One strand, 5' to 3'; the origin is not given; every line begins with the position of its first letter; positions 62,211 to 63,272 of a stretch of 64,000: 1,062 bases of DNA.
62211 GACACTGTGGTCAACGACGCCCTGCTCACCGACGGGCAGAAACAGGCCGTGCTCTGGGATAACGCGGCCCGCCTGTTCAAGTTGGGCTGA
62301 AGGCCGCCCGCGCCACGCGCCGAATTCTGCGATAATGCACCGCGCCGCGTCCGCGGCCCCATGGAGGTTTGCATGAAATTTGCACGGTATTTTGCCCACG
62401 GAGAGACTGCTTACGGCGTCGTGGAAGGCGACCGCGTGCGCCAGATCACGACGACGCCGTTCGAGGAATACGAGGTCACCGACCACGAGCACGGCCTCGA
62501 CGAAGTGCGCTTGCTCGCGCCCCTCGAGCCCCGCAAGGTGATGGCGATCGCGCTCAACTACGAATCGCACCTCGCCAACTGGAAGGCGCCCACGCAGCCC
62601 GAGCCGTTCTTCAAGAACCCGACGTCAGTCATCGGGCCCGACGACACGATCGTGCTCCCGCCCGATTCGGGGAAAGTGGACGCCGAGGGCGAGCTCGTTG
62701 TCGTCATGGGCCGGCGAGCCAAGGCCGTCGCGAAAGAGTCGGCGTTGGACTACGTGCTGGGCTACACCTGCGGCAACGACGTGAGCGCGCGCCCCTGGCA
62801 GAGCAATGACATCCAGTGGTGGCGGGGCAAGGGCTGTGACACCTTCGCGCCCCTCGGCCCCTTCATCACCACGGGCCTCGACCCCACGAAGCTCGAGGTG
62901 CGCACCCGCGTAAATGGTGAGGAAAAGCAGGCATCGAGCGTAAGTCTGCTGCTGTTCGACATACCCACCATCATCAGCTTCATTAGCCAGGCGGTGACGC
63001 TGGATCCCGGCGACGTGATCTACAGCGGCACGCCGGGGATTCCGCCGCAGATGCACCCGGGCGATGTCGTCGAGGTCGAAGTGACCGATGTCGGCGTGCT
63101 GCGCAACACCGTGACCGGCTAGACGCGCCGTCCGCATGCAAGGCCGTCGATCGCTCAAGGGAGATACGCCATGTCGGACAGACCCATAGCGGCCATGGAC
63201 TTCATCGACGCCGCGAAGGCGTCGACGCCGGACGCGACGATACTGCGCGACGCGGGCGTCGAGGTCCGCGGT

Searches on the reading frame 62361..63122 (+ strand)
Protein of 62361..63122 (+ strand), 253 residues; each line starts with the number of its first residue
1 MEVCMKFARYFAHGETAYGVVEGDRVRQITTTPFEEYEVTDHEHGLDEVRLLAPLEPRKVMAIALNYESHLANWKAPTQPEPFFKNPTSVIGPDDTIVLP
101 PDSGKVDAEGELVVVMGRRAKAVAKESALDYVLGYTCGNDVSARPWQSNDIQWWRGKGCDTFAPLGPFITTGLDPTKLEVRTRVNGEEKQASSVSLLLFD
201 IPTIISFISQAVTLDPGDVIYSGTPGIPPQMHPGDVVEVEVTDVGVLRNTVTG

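Call 50: find_encoding_contigs(protein=window:62361-63122:+, flank=10000, max_places=3)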
Protein window:62361-63122:+ (253 aa): no gene with exactly this product is on record in the collection.
